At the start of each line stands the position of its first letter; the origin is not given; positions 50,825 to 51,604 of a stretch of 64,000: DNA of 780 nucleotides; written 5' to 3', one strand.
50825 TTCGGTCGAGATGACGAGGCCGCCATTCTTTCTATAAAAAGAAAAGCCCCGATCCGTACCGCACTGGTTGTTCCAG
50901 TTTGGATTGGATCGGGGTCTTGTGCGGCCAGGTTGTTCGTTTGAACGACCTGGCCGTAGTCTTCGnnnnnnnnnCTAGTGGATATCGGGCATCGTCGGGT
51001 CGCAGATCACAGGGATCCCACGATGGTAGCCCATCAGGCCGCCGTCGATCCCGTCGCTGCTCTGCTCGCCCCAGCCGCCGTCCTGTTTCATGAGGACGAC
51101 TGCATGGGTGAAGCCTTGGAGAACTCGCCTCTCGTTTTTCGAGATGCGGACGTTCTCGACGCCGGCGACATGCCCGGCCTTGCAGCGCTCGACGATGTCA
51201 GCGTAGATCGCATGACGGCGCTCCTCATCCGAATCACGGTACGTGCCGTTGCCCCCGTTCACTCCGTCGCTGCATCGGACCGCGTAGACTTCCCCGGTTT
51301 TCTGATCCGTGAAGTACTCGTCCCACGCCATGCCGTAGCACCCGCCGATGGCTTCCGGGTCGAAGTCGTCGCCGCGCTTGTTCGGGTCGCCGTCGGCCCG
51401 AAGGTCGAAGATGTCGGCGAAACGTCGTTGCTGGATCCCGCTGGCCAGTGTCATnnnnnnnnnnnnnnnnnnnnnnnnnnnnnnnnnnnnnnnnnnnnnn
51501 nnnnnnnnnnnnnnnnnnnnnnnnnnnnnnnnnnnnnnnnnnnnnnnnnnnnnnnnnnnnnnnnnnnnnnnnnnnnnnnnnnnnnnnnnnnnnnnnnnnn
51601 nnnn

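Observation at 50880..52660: High-GC island 2: three minus-strand genes including tandem paralogous 6-TM proteins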

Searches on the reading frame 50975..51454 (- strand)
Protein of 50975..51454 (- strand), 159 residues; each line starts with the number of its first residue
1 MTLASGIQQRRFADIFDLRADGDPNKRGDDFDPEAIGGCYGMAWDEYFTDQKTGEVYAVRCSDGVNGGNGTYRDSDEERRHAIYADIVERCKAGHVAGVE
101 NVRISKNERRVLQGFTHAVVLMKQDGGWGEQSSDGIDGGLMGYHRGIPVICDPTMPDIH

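Call 5: search_protein_families(library=pfam, proteins=[window:50975-51454:-], max_evalue=10)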
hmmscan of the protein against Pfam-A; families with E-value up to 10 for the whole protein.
window:50975-51454:- (159 aa): 0 families

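Call 6: search_protein_families(library=phrogs, proteins=[window:50975-51454:-], max_evalue=1)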
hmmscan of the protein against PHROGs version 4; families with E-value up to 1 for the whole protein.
window:50975-51454:- (159 aa): 0 families

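Call 7: search_protein_families(library=ncbifam, proteins=[window:50975-51454:-], max_evalue=1)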
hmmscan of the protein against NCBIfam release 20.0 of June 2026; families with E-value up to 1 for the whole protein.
window:50975-51454:- (159 aa): 0 families

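Call 17: find_homologous_proteins(query=window:50975-51454:-, max_evalue=0.001)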
Query window:50975-51454:- (159 aa): 6 proteins with E <= 0.001 among 30 candidates.
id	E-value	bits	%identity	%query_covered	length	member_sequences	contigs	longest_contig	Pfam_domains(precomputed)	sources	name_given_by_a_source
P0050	1.6e-105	368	100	100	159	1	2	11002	-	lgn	-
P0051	5.4e-41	159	51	94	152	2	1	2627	-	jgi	-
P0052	8.0e-39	151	53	92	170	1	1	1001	-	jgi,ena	-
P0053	1.0e-38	151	48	95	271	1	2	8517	-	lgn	-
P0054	2.2e-32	131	46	93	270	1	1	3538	PF00313.29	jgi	jgi:cold shock CspA family protein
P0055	1.2e-31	128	47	92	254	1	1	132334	-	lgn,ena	-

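Call 18: find_encoding_contigs(protein=P0055, flank=5000, max_places=2)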
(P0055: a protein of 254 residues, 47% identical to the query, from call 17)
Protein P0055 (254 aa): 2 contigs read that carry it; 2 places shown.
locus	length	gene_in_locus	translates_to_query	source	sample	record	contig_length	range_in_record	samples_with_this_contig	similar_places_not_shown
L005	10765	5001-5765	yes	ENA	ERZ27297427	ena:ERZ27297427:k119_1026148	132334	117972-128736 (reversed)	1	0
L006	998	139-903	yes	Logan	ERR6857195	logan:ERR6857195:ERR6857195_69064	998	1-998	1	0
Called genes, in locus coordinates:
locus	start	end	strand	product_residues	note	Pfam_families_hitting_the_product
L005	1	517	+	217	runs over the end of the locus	PF17278:DUF5343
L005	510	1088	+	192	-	PF18731:HEPN_Swt1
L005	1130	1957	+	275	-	PF13387:Lnb_N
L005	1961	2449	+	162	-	-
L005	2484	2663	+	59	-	-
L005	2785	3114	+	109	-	-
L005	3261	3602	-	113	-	-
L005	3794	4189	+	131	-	-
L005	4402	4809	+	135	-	-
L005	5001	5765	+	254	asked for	-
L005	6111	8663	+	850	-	PF00270:DEAD, PF13401:AAA_22 (weak), PF00271:Helicase_C, PF21010:HA2_C, PF07717:OB_NTP_bind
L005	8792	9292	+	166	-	-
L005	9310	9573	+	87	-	-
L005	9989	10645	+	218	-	PF18306:LDcluster4, PF03641:Lysine_decarbox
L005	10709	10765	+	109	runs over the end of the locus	-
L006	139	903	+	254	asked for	-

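Call 19: find_encoding_contigs(protein=P0053, flank=5000, max_places=2)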
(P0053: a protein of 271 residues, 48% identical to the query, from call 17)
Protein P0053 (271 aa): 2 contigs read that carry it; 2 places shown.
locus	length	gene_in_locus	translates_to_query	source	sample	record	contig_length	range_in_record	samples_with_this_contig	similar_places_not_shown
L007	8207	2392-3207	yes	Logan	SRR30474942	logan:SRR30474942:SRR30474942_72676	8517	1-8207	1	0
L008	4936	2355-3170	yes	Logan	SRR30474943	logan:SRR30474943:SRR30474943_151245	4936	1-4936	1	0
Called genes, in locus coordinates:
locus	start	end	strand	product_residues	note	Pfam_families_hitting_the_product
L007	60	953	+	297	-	PF00892:EamA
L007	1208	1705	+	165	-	PF05163:DinB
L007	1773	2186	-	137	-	-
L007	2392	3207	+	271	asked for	-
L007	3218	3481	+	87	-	-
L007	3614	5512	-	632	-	-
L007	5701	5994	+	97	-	-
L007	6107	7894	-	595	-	PF00664:ABC_membrane, PF02463:SMC_N, PF00005:ABC_tran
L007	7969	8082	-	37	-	-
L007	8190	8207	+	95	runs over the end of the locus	PF01541:GIY-YIG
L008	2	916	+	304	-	?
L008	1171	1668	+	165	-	PF05163:DinB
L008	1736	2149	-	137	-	-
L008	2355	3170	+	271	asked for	-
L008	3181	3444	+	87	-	-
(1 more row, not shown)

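Call 46: search_solved_structures(query=A2, max_evalue=10)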
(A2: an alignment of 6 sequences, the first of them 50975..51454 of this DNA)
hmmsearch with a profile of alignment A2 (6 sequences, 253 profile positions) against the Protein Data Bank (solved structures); distinct sequences matched with E-value up to 10: 6.
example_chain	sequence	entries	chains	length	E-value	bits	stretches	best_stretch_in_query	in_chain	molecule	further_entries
2bh8_A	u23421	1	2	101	0.082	15.7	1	3-56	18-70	1B11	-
2lxj_A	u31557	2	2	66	0.14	14.9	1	1-38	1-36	Cold shock-like protein CspLA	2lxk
1mjc_A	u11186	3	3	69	0.14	14.9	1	3-46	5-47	MAJOR COLD-SHOCK PROTEIN 7.4 | PROTEIN (COLD-SHOCK PROTEIN A) | Cold shock protein CspA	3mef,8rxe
2l15_A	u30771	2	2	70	0.15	14.9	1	3-45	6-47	Cold shock protein CspA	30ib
7r6j_A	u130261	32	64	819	0.6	12.9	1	83-128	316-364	Chaetomium alpha glucosidase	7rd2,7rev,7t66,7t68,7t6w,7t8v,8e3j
3a0j_A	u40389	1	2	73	0.95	12.2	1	1-52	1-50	Cold shock protein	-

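Call 47: search_protein_families(library=pfam, alignment_id=A2, max_evalue=1)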
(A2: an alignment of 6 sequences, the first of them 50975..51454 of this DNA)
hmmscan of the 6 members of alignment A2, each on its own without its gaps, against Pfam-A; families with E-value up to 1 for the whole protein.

A. member 1, window:50975-51454:- (159 aa): 0 families

B. families by the number of members that match (of 6 scanned): 2 families
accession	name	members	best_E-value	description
PF00313.28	CSD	3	1.5e-08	'Cold-shock' DNA-binding domain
PF22938.2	Integrase_p58_C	1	0.55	Integrase p58, C-terminal domain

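Call 52: predict_structure(alignment_id=A2)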
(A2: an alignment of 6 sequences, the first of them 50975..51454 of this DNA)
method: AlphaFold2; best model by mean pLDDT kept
length: 159 residues; sequences in the alignment: 6
mean_pLDDT: 54.5   pTM: 0.46
mean pLDDT of the five models: 54.5, 50.7, 50.3, 40.4, 39.1
residues with pLDDT >= 90: 0; 70-90: 46; 50-70: 26; < 50: 87
segments of 3 or more residues with pLDDT < 50: 1-48, 50-52, 56-72, 115-120, 126-135
pLDDT, mean of each block of 10 residues (from residue 1): 30 31 40 36 44 48 41 59 80 84 79 50 49 54 73 77
secondary structure, 60 per line:
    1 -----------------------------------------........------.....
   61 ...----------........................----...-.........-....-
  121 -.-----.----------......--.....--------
elements in order: E42-49 E56-63 H74-97 E102-104 H106-114 H116-119 E139-144 E147-151

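Call 55: find_related_loci(query=A2, collection=viral_contigs, flank=8000)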
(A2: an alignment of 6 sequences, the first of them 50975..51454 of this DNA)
Query A2 (159 aa) in viral_contigs; peptide patterns used: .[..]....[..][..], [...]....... (x = any residue, [..] = any of these).
12 stretches matched a pattern, but none encodes a relative of the query by tblastn (E <= 1e-3).

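Call 57: search_dna_similar(query=window:50975-51454:-, collection=phages, mode=protein, max_evalue=0.01)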
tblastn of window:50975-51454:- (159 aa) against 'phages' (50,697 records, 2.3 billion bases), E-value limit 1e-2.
Records with a match: 1; places in all: 1; records where one place covers at least 80% of the query: 0.
Best place of each record, by identity: <60% 1.
By first word of the organism name: Microviridae 1.
By host as written in the record: Ciona robusta 1.
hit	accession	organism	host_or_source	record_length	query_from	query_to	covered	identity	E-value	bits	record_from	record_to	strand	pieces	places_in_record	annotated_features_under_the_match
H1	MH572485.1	Microviridae sp.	Ciona robusta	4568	22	75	34%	38.2%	5e-4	45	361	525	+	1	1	major capsid protein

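Call 73: search_protein_families(library=padloc, alignment_id=A2, max_evalue=1)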
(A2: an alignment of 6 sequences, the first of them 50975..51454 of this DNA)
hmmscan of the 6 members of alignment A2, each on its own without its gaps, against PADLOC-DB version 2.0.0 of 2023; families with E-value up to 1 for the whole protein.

A. member 1, window:50975-51454:- (159 aa): 0 families

B. families by the number of members that match (of 6 scanned): 1 family
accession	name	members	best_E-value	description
PDLC02916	CSD_V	2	1.3e-07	-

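Call 82: fold_search(model_id=the predicted structure, library=pdb)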
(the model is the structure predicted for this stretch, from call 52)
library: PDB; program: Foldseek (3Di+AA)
matches with E <= 10: 140; with E <= 0.001: 0
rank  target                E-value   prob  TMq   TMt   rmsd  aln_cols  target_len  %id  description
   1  9n9q_F                1.5e+00  0.30  0.15  0.02   6.2        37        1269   22  Cryo-EM structure of the RNA-guided transcription complex (released 2025-12-24)
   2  3ps0_B                1.5e+00  0.02  0.13  0.09  14.1       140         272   14  The structure of the CRISPR-associated protein, csa2, from Sulfolobus solfataricus (released 2011-04-20)
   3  3ps0_C                2.2e+00  0.03  0.16  0.11  15.6       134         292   11  The structure of the CRISPR-associated protein, csa2, from Sulfolobus solfataricus (released 2011-04-20)
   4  7vi9_A                2.5e+00  0.04  0.21  0.11  16.8       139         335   13  Cryo-EM structure of bacteriophage lambda procapsid at 5.03 Angstrom (released 2021-12-15)
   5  4n7q                  2.7e+00  0.07  0.15  0.06  12.9        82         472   10  Crystal structure of eukaryotic THIC from A. thaliana (released 2013-11-13)
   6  9cp1_F                2.8e+00  0.01  0.13  0.09  15.1       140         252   15  Post-targeting aCascade Type I-A CRISPR-Cas Surveillance Complexes (released 2025-07-23)
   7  7lsw_A                3.0e+00  0.06  0.14  0.15   9.6        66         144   12  Structure of Full Beta-Hairpin LIR from FNIP2 Bound to GABARAP (released 2021-10-13)
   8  6y6h                  3.0e+00  0.03  0.18  0.12  13.9       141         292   11  Crystal structure of STK17b (DRAK2) in complex with UNC-AP-194 probe (released 2020-03-11)
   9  3mfr                  3.6e+00  0.10  0.15  0.09   5.2        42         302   19  CASK-4M CaM Kinase Domain, native (released 2010-04-28)
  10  8wc1                  4.1e+00  0.08  0.12  0.12   4.0        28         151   18  A carbohydrate binding domain of a putative pectate lyase (released 2024-09-18)
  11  1ws2_C                4.1e+00  0.06  0.13  0.08   9.6        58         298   10  urate oxidase from aspergillus flavus complexed with 5,6-diaminouracil (released 2005-03-22)
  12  7boc_A                4.1e+00  0.04  0.18  0.14  12.5        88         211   18  Crystal structure of the PRMT5 TIM barrel domain in complex with RioK1 peptide (released 2021-09-15)
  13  8ink_T                4.1e+00  0.02  0.11  0.13  11.2        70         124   13  human nuclear pre-60S ribosomal particle - State D (released 2023-08-09)
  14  5o22_A                4.4e+00  0.13  0.19  0.11   3.6        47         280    8  E. coli FolD in complex with carolacton (released 2018-02-28)
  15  8bn3_C4               4.4e+00  0.07  0.17  0.21  10.1        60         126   18  Yeast 80S, ES7s delta, eIF5A, Stm1 containing (released 2024-01-10)
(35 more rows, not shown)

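Call 92: get_annotated_region(hit=H1, flank=600)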
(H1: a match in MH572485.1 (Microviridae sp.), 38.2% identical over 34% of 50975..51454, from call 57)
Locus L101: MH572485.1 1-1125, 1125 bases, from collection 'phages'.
description: Microviridae sp. isolate SD_MF_6, complete genome.
organism: Microviridae sp. (NCBI taxid 2202644)
taxonomy: Viruses; Monodnaviria; Sangervirae; Phixviricota; Malgrandaviricetes; Petitvirales; Microviridae
host: Ciona robusta; source: Ciona robusta intestinal tract; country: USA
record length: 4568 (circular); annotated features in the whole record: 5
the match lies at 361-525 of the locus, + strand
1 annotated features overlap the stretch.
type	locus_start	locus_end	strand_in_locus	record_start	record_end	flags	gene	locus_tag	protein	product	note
CDS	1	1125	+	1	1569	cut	-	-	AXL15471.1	major capsid protein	similar to PHA00363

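Call 94: search_dna_similar(query=P0052, collection=phages, mode=protein, max_evalue=10, max_rows=30)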
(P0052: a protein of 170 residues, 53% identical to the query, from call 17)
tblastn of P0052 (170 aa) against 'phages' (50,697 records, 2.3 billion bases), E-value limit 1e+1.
Records with a match: 6; places in all: 6; records where one place covers at least 80% of the query: 0.
Best place of each record, by identity: <60% 6.
By first word of the organism name: Vibrio 2; Escherichia 1; Blackfly 1; Caulobacter 1; Microviridae 1.
By host as written in the record: Vibrio alginolyticus 2; - 1; Austrosimulium ungulatum 1; Caulobacter crescentus NA1000 1; Ciona robusta 1.
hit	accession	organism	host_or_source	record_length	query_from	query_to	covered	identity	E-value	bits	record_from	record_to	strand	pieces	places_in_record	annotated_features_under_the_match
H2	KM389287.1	Escherichia phage Phi06_2987 S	-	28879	35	105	42%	36.8%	8e+0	33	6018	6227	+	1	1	record has no annotation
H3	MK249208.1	Blackfly microvirus SF02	Austrosimulium ungulatum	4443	4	81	46%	27.8%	9e+0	32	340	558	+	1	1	major capsid protein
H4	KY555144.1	Caulobacter phage Ccr5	Caulobacter crescentus NA1000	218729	29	82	32%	37.5%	4e+0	34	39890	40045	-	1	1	hypothetical protein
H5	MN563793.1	Vibrio phage vB_ValM-yong1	Vibrio alginolyticus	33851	58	102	26%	40.0%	1e+1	32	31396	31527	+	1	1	tail protein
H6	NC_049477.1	Vibrio phage vB_ValM-yong1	Vibrio alginolyticus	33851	58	102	26%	40.0%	1e+1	32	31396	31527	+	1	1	tail fiber protein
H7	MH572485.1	Microviridae sp.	Ciona robusta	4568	36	70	21%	45.7%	9e-1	35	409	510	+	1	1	major capsid protein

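Call 95: search_dna_similar(query=P0051, collection=phages, mode=protein, max_evalue=10, max_rows=30)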
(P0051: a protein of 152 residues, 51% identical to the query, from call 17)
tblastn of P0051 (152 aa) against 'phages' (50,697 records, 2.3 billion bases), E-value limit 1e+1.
Records with a match: 75; places in all: 75; records where one place covers at least 80% of the query: 0.
Best place of each record, by identity: <60% 75.
By first word of the organism name: Microviridae 32; robinz 10; bajarodmic 6; Blackfly 4; Apis 4; Gordonia 3; Gokushovirus 3; Gokushovirinae 3; Dulem 2; Eel 2; and 6 more.
By host as written in the record: Ciona robusta 31; Petroica australis 10; - 7; Peromyscus fraterculus 4; Austrosimulium ungulatum 4; Apis mellifera linguistica 3; Gordonia terrae 3612 2; bird 2; and 11 more.
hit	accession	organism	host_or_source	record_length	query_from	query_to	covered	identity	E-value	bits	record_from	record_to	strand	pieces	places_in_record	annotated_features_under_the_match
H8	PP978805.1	Gordonia phage PrincePatrick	Gordonia terrae CAG3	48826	23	102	53%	37.3%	5e-1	36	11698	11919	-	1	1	17: tape measure protein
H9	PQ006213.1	bajarodmic virus 118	Peromyscus fraterculus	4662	10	98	59%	28.3%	6e+0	33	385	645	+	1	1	major capsid protein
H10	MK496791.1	Capybara microvirus Cap3_SP_442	Hydrochoerus hydrochaeris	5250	36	134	65%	25.3%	5e+0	33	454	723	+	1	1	major capsid protein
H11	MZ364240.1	robinz microvirus RP_61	Petroica australis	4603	12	98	57%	28.7%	2e-2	40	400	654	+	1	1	major capsid protein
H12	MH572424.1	Microviridae sp.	Ciona robusta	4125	35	133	65%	24.3%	8e+0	32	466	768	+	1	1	major capsid protein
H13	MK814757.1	Gordonia phage Fairfaxidum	Gordonia terrae 3612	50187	48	102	36%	43.1%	7e-1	35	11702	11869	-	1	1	17: tape measure protein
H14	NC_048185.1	Gordonia phage Fairfaxidum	Gordonia terrae 3612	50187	48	102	36%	43.1%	7e-1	35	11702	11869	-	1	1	17: tail length tape measure protein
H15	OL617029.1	Flyfo microvirus Tbat2_130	Pteropus tonganus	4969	10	98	59%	26.1%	4e+0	33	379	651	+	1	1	major capsid protein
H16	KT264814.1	Gokushovirus WZ-2015a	bird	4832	12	98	57%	26.4%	5e-1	36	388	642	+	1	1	VP1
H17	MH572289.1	Microviridae sp.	Ciona robusta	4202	19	98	53%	28.8%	3e-2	39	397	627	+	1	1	major capsid protein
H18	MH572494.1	Microviridae sp.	Ciona robusta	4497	19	98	53%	28.8%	3e-1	36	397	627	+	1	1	major capsid protein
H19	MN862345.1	Kummerowia striata gokushovirus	Kummerowia striata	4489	9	82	49%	29.7%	4e+0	33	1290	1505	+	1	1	VP1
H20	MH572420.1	Microviridae sp.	Ciona robusta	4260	16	98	55%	26.5%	9e-2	38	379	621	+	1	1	major capsid protein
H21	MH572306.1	Microviridae sp.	Ciona robusta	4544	35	110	50%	28.9%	6e+0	33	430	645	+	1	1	major capsid protein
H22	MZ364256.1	robinz microvirus RP_94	Petroica australis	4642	14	98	56%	25.9%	2e+0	34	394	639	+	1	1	major capsid protein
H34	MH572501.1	Microviridae sp.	Ciona robusta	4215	35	90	37%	35.7%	2e-2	40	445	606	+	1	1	major capsid protein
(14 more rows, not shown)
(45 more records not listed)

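Call 97: get_annotated_region(hit=H11, flank=2500)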
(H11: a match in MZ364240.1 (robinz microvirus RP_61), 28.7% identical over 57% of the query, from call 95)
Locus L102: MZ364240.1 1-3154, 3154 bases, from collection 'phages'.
description: Robinz microvirus RP_61, complete genome.
organism: robinz microvirus RP_61 (NCBI taxid 2886450)
taxonomy: Viruses; Monodnaviria; Sangervirae; Phixviricota; Malgrandaviricetes; Petitvirales; Microviridae
host: Petroica australis; source: feces of robin; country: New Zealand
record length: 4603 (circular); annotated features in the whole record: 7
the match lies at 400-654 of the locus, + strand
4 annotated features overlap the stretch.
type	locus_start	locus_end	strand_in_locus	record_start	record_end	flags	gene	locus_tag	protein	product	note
CDS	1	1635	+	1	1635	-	-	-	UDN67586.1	major capsid protein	-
CDS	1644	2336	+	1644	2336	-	-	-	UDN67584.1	DNA pilot protein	-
CDS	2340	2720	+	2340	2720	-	-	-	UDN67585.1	internal scaffolding protein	-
CDS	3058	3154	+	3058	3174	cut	-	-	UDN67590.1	hypothetical protein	-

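Call 98: get_annotated_region(hit=H17, flank=2500)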
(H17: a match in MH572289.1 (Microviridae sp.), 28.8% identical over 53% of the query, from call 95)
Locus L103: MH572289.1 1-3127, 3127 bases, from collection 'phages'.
description: Microviridae sp. isolate SD_SC_80, complete genome.
organism: Microviridae sp. (NCBI taxid 2202644)
taxonomy: Viruses; Monodnaviria; Sangervirae; Phixviricota; Malgrandaviricetes; Petitvirales; Microviridae
host: Ciona robusta; source: Ciona robusta intestinal tract; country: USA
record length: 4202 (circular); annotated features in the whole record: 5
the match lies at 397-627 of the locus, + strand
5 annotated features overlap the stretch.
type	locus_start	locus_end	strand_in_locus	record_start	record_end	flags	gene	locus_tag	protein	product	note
CDS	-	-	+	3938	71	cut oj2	-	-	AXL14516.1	nonstructural protein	similar to PHA00198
CDS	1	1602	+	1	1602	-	-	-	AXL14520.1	major capsid protein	similar to PHA00363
CDS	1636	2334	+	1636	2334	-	-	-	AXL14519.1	DNA pilot protein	similar to PHA00327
CDS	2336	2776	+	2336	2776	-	-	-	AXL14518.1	internal scaffolding protein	similar to PHA00099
CDS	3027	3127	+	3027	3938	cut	-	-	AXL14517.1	replication initiator protein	similar to PHA00330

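Call 99: get_annotated_region(hit=H34, flank=2500)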
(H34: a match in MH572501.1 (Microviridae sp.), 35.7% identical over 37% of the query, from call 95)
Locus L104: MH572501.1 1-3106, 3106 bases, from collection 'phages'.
description: Microviridae sp. isolate SD_HF_34, complete genome.
organism: Microviridae sp. (NCBI taxid 2202644)
taxonomy: Viruses; Monodnaviria; Sangervirae; Phixviricota; Malgrandaviricetes; Petitvirales; Microviridae
host: Ciona robusta; source: Ciona robusta intestinal tract; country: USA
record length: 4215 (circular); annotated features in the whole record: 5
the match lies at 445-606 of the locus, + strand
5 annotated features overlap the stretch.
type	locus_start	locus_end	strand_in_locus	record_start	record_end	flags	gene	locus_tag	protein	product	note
CDS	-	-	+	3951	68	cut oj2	-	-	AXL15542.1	nonstructural protein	similar to PHA00198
CDS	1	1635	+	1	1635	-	-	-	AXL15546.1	major capsid protein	similar to PHA00363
CDS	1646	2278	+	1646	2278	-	-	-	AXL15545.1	DNA pilot protein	similar to PHA00327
CDS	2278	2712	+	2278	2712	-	-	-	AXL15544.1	internal scaffolding protein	similar to PHA00099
CDS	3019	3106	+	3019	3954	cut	-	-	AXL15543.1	replication initiator protein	similar to PHA00330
